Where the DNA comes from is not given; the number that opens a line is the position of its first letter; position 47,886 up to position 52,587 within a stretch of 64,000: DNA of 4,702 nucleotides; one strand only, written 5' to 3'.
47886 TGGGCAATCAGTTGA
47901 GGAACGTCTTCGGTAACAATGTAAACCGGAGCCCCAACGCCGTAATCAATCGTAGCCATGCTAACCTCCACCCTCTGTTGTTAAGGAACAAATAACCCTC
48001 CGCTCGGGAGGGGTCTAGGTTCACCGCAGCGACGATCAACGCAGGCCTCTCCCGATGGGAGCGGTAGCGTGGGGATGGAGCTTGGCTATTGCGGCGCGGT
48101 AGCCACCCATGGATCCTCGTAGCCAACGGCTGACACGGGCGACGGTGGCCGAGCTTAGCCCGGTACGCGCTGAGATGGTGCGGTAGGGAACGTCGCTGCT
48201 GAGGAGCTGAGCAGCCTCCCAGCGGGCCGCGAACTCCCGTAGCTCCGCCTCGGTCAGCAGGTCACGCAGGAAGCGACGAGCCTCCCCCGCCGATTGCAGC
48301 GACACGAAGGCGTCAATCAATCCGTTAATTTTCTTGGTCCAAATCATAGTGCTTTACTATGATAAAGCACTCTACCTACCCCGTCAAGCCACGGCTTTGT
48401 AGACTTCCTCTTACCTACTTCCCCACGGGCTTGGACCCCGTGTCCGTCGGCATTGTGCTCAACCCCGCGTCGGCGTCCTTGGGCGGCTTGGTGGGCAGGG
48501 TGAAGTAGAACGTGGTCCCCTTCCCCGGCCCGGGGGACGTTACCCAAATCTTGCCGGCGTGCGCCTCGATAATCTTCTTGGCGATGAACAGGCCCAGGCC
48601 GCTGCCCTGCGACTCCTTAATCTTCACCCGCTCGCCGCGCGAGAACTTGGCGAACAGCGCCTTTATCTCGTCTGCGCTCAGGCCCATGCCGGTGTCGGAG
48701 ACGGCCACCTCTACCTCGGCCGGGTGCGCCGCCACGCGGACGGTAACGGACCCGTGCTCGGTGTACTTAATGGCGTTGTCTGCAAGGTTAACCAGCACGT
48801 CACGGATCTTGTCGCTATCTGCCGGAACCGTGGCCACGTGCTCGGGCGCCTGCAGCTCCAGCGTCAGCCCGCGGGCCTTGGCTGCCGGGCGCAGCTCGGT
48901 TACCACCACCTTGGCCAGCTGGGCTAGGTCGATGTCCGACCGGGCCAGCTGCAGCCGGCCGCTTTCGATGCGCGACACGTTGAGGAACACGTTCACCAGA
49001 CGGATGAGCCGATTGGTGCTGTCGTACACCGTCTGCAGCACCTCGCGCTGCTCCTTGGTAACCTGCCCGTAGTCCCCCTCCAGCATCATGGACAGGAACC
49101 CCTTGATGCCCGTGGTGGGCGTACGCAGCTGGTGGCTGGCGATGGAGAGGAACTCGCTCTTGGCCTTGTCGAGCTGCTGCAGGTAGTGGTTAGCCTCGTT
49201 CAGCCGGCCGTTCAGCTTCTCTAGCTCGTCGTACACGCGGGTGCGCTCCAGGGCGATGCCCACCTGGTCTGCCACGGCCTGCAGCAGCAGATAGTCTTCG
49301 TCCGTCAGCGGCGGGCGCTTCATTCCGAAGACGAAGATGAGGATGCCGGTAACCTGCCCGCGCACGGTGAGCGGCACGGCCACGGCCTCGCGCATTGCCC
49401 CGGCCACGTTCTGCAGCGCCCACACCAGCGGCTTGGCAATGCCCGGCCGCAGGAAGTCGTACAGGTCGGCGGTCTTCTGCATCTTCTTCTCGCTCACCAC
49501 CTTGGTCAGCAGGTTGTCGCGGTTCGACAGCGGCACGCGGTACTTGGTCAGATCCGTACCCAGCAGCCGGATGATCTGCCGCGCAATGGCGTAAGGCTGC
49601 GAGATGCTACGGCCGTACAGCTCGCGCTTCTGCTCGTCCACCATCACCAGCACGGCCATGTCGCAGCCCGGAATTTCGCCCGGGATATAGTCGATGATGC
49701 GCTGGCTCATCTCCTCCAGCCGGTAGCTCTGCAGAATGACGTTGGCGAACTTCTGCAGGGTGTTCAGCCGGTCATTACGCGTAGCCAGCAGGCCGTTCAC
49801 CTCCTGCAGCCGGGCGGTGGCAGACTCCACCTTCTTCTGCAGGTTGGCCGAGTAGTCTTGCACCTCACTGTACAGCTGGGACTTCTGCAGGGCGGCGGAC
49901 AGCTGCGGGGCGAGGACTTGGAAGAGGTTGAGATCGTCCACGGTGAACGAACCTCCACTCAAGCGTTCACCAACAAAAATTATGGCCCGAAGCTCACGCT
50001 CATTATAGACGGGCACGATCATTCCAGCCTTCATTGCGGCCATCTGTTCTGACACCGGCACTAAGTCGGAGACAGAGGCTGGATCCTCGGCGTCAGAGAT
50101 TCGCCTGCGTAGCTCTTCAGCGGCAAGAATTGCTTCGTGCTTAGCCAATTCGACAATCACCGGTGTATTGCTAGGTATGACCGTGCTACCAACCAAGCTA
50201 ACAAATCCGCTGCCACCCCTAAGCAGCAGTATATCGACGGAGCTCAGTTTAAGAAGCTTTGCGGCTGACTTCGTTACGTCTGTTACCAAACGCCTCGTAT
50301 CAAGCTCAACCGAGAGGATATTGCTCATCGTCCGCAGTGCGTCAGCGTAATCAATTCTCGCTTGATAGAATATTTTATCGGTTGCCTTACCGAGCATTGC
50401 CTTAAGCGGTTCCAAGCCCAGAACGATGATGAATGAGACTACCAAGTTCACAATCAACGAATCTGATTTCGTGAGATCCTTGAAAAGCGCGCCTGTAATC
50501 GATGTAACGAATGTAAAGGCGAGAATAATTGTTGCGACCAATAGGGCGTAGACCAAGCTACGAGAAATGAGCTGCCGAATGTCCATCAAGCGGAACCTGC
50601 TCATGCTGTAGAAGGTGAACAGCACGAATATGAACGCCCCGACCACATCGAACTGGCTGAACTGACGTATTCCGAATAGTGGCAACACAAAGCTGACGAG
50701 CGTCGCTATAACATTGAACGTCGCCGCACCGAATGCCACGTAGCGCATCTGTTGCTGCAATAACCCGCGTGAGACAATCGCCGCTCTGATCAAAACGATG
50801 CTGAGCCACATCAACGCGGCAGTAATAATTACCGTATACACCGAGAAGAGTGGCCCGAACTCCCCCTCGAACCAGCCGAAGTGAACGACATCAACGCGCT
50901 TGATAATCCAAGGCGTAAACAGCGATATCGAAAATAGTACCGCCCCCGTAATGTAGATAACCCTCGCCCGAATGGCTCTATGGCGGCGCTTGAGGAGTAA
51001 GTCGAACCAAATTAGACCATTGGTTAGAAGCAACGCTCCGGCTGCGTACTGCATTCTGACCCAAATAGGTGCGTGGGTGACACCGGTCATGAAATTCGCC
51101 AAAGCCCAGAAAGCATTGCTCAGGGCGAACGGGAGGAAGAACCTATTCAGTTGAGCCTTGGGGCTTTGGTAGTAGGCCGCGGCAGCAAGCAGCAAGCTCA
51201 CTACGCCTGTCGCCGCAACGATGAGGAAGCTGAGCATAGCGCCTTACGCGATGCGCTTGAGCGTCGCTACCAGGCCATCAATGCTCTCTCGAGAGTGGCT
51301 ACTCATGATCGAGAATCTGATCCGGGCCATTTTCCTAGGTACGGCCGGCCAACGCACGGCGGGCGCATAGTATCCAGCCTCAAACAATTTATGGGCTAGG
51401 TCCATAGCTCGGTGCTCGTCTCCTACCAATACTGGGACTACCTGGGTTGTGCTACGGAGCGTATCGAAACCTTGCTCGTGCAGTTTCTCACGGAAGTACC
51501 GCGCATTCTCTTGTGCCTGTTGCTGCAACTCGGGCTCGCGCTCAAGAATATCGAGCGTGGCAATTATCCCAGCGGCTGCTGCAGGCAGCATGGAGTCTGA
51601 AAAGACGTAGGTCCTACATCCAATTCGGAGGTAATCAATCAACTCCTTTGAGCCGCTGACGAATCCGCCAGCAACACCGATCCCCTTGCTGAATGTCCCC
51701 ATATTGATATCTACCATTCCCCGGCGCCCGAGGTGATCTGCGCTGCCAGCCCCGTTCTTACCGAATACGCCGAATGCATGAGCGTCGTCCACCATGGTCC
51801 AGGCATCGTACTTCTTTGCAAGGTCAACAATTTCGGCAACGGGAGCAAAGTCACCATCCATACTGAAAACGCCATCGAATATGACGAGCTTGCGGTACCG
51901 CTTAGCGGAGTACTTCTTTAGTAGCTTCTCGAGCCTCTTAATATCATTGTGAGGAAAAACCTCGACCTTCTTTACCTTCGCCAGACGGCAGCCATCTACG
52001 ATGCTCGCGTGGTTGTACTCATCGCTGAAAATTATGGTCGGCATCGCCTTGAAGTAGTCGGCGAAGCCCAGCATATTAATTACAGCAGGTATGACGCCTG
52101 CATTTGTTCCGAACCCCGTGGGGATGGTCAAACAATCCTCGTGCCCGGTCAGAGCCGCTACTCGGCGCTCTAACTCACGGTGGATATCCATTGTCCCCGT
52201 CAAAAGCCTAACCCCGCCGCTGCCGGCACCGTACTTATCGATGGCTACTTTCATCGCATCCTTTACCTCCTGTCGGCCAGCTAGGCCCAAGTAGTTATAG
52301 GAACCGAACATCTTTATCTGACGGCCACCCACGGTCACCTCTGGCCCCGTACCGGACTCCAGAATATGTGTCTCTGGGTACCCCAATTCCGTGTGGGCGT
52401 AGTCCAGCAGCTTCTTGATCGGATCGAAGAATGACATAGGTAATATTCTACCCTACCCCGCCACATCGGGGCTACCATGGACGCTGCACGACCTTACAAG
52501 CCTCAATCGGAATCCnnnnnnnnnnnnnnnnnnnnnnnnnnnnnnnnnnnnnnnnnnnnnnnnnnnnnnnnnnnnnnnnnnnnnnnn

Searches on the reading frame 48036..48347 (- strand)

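Call 30: search_protein_families(library=pfam, proteins=[window:48036-48347:-], max_evalue=0.00001)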
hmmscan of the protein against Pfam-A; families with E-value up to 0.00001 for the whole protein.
window:48036-48347:- (103 aa): 1 family
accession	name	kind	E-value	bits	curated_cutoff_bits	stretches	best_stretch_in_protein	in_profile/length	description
PF01371.25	Trp_repressor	-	2.2e-17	63.3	27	1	7-90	3-87/88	Trp repressor protein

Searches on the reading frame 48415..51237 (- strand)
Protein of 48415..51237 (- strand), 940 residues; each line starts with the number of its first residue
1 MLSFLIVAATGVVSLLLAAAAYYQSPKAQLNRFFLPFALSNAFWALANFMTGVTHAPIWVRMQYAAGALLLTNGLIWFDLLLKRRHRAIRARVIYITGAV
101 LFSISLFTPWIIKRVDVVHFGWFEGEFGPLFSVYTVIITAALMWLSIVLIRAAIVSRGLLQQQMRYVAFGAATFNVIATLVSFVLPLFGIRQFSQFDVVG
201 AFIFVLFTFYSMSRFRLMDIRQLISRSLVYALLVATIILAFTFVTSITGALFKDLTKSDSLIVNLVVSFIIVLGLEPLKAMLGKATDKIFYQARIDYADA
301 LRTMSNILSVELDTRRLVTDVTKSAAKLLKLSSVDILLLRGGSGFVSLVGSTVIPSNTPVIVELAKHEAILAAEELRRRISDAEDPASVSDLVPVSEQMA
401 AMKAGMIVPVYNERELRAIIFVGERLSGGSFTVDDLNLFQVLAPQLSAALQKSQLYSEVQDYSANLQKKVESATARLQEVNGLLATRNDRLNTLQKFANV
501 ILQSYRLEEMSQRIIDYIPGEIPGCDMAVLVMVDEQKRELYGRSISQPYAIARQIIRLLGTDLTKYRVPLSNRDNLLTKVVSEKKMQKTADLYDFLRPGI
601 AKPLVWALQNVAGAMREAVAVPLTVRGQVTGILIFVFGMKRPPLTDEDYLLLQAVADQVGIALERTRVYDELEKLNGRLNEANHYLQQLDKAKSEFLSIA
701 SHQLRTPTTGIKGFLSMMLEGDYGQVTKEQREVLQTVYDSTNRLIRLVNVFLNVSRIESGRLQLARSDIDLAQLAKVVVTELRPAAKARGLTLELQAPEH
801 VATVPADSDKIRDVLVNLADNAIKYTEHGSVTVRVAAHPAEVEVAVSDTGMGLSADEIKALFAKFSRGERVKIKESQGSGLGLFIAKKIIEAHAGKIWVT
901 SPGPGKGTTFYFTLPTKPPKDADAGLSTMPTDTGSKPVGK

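Call 68: search_protein_families(library=pfam, proteins=[window:48415-51237:-], max_evalue=0.0001)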
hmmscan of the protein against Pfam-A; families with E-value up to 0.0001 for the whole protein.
window:48415-51237:- (940 aa): 6 families
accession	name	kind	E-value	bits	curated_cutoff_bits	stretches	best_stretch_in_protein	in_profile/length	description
PF02518.31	HATPase_c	-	7.1e-27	94.5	26.4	1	807-917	2-110/111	Histidine kinase-, DNA gyrase B-, and HSP90-like ATPase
PF13185.12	GAF_2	-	3.3e-18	66.6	28.6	2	507-664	4-136/136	GAF domain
PF00512.31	HisKA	-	7.9e-17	61.5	26.9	1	692-760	1-66/66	His Kinase A (phospho-acceptor) domain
PF01590.32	GAF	-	5e-13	50.2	22.4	1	614-663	86-133/133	GAF domain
PF13492.12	GAF_3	-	6.5e-11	43.2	27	1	615-665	80-129/129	GAF domain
PF16927.11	HisKA_7TM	-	2.5e-09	37.7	28.6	1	7-220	2-222/224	N-terminal 7TM region of histidine kinase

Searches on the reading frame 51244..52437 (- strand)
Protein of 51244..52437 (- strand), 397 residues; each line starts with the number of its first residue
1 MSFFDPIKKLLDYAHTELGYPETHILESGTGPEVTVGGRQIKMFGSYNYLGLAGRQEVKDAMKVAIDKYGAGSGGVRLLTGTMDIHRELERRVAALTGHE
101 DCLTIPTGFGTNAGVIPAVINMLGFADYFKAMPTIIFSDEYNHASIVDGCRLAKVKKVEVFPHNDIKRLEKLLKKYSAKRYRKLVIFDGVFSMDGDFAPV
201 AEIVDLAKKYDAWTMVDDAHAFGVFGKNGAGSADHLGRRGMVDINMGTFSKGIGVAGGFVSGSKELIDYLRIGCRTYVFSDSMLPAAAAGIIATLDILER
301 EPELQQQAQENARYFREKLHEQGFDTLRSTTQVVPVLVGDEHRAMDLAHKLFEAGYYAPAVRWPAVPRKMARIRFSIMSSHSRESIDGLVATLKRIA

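Call 3: search_protein_families(library=pfam, proteins=[window:51244-52437:-], max_evalue=0.1)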
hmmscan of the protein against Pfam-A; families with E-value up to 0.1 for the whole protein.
window:51244-52437:- (397 aa): 4 families
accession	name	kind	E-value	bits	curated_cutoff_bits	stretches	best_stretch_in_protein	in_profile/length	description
PF00155.27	Aminotran_1_2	-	1.1e-55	189.7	19.7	1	44-392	6-360/361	Aminotransferase class I and II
PF00266.25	Aminotran_5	-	4.4e-07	29.6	21.5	1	66-223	24-181/371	Aminotransferase class-V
PF01212.27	Beta_elim_lyase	-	6.5e-06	26.1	27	1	87-333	35-280/288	Beta-eliminating lyase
PF00202.27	Aminotran_3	-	0.038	13.1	30.5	1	203-323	216-330/403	Aminotransferase class-III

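Call 4: search_protein_families(library=ncbifam, proteins=[window:51244-52437:-], max_evalue=0.1)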
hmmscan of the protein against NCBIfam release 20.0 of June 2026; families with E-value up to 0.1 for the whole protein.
window:51244-52437:- (397 aa): 30 families (the best 25 are shown)
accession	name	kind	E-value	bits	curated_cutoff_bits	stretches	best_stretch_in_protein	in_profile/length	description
TIGR00858.1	bioF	equivalog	5.1e-114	380.8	426.45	1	24-393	6-364/365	8-amino-7-oxononanoate synthase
TIGR01825.1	gly_Cac_T_rel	subfamily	8e-113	377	535.4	1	11-396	5-378/385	BioF/Kbl family PLP-dependent acyltransferase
NF005394.0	PRK06939.1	equivalog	4.4e-112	374.7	460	1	3-396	5-390/397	glycine C-acetyltransferase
NF047600.1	SerpalmtaseCFB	equivalog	4.7e-108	361.3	640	1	20-396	24-388/395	serine palmitoyltransferase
TIGR01822.1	2am3keto_CoA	equivalog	1.1e-89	301.1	493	1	12-396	10-386/393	glycine C-acetyltransferase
NF047599.1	SerpalmtaseBetaP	equivalog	6.5e-88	295.1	500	1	33-396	37-389/394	serine palmitoyltransferase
TIGR01821.1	5aminolev_synth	equivalog_domain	6.7e-85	285.4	338.55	1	38-396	44-393/402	5-aminolevulinate synthase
NF047603.1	SerpalmtaseAlphaP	equivalog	1.4e-70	238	670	1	21-394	26-390/399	serine palmitoyltransferase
NF005526.0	PRK07179.1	equivalog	4.3e-52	177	428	1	43-396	58-395/407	alpha-hydroxyketone-type quorum-sensing autoinducer synthase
NF005697.0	PRK07505.1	subfamily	5.3e-47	160.3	342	1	37-396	46-398/405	hypothetical protein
NF004608.1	PRK05937.1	equivalog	1.2e-34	119.7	399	1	72-394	42-343/366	8-amino-7-oxononanoate synthase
NF000586.1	PRK00011.1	subfamily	2.4e-06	26.5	335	1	183-338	158-309/404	serine hydroxymethyltransferase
TIGR03812.1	tyr_de_CO2_Arch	equivalog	2.1e-05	23.5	299.4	0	73-223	48-194/375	tyrosine decarboxylase MfnA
NF041364.1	GntC_guanitoxin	equivalog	3e-05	23.1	415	1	200-318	156-275/356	guanitoxin biosynthesis PLP-dependent (S)-gamma-hydroxy-L-arginine cyclodehydratase GntC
TIGR03576.1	pyridox_MJ0158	hypoth_equivalog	0.00011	21.5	304.45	1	137-333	102-282/346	TIGR03576 family pyridoxal phosphate-dependent enzyme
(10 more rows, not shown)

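Call 77: search_protein_families(library=padloc, proteins=[window:51244-52437:-], max_evalue=0.01)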
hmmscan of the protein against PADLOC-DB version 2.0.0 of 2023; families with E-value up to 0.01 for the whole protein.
window:51244-52437:- (397 aa): 0 families

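Call 79: search_solved_structures(query=window:51244-52437:-, max_evalue=1e-30)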
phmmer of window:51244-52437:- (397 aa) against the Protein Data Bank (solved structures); distinct sequences matched with E-value up to 1e-30: 42.
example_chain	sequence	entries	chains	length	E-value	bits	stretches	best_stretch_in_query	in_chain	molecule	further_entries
7poa_A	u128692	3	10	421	7.6e-81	275.2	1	19-392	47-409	8-amino-7-oxononanoate synthase/2-amino-3-ketobutyrate coenzyme A ligase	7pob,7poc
8s1y_A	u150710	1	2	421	2.7e-80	273.3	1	19-392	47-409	8-amino-7-oxononanoate synthase/2-amino-3-ketobutyrate coenzyme A ligase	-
3a2b_A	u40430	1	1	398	1.3e-75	257.9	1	26-393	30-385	Serine palmitoyltransferase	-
8guh_A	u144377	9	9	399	1.3e-75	257.9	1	26-393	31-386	Serine palmitoyltransferase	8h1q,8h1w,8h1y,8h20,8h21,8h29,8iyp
7v58_A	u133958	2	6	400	7.3e-74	252.2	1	2-390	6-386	2-amino-3-ketobutyrate coenzyme A ligase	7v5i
1fc4_A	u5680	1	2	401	2e-73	250.8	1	3-396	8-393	2-AMINO-3-KETOBUTYRATE CONENZYME A LIGASE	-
3tqx_A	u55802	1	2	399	5.4e-73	249.3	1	20-391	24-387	2-amino-3-ketobutyrate coenzyme A ligase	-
7bxp_A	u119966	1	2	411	1.2e-64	221.8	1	25-387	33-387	2-amino-3-ketobutyrate coenzyme A ligase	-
7bxq_A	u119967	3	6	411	8.1e-64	219.1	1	25-387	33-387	2-amino-3-ketobutyrate coenzyme A ligase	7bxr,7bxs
7x98_A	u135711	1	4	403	1.7e-61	211.5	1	37-395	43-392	5-aminolevulinate synthase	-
5jay_A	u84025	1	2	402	1.1e-59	205.5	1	32-396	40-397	8-amino-7-oxononanoate synthase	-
2x8u_A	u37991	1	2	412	1.9e-59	204.7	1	21-391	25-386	SERINE PALMITOYLTRANSFERASE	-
2bwn_A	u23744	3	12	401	2.2e-59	204.5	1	37-392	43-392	5-AMINOLEVULINATE SYNTHASE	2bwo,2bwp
2jgt_A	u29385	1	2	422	6.3e-59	203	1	9-388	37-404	SERINE PALMITOYLTRANSFERASE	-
2jg2_A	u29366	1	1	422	1.1e-58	202.2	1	21-388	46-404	SERINE PALMITOYLTRANSFERASE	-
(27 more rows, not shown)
